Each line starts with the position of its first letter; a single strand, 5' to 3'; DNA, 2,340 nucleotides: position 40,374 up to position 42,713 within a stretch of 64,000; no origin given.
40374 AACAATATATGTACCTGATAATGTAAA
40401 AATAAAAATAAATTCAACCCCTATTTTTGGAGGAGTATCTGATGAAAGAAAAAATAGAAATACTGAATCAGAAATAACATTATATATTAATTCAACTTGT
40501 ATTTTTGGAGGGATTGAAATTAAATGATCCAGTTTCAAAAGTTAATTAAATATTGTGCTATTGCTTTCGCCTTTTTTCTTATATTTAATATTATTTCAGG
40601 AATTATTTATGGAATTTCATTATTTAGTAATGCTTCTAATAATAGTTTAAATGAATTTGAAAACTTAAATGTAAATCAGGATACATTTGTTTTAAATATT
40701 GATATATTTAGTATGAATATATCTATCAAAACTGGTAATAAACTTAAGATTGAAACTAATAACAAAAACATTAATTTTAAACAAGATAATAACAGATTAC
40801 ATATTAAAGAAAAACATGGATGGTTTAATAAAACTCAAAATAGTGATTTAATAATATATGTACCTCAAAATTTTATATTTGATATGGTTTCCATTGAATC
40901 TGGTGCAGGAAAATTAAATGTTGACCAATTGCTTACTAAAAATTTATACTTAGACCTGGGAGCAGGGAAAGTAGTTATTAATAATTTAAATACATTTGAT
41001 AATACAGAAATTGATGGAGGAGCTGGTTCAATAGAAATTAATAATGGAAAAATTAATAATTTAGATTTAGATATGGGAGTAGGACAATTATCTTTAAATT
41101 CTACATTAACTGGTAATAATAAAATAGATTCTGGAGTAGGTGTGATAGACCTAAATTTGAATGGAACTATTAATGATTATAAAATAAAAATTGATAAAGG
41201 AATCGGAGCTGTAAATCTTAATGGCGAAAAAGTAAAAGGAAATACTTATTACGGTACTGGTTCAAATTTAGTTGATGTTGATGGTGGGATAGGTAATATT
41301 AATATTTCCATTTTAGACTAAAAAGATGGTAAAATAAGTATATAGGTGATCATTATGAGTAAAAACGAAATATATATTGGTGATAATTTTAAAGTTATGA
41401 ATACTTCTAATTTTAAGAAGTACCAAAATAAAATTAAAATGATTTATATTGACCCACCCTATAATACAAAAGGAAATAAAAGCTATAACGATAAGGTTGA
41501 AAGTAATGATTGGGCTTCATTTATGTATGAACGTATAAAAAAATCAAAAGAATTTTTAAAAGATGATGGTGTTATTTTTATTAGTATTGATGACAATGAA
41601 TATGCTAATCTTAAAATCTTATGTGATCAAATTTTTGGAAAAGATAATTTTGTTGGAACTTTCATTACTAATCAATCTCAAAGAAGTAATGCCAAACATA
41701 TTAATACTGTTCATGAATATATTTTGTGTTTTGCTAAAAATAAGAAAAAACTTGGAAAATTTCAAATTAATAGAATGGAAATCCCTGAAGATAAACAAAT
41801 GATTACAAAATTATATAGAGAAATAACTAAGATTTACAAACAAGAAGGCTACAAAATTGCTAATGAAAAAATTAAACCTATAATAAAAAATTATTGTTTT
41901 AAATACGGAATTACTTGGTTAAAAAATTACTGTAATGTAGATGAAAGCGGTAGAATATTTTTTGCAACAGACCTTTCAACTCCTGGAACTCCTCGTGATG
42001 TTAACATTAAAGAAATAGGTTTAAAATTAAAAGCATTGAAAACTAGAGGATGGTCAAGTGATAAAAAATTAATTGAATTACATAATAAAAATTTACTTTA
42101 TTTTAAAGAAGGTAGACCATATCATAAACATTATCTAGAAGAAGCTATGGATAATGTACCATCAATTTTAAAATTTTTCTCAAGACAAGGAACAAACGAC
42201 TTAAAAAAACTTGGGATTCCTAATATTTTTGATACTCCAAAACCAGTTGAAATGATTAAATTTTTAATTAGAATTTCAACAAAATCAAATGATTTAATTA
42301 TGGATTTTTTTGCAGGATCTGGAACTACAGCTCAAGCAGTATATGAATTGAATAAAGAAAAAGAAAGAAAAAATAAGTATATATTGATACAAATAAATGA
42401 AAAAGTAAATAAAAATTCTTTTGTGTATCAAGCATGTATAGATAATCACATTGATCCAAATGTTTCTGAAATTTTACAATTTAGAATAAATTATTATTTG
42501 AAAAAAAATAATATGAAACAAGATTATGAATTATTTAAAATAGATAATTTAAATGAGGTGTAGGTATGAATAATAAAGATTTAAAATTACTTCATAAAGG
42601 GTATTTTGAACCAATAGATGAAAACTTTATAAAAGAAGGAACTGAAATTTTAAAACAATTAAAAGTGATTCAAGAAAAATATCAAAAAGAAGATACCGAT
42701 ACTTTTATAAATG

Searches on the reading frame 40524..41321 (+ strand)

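Call 78: search_protein_families(library=pfam, proteins=[window:40524-41321:+], max_evalue=0.001)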
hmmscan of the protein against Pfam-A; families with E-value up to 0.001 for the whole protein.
window:40524-41321:+ (265 aa): 1 family
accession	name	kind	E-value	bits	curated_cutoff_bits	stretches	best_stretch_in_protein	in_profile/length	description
PF13349.12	DUF4097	-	4.6e-10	39.7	22.9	1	64-232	11-189/247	Toastrack DUF4097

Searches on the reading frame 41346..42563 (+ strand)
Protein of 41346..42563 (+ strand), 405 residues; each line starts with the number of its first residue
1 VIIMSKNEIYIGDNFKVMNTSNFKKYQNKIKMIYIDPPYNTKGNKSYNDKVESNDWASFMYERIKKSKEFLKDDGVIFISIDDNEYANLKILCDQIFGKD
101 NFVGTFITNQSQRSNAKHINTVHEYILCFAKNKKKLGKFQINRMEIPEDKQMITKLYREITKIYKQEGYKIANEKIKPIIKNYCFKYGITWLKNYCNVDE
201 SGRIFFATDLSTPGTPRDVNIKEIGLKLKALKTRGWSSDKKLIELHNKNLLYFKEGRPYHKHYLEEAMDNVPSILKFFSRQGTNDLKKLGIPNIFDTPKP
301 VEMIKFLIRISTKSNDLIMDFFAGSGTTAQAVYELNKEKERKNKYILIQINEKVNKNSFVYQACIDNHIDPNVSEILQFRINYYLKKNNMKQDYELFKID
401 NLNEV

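Call 78: search_protein_families(library=pfam, proteins=[window:41346-42563:+], max_evalue=0.001)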
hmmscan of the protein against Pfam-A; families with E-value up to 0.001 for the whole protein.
window:41346-42563:+ (405 aa): 1 family
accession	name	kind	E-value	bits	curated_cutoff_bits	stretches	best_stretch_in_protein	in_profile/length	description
PF01555.25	N6_N4_Mtase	-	1.7e-48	165.9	26.7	1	30-353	1-214/221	DNA methylase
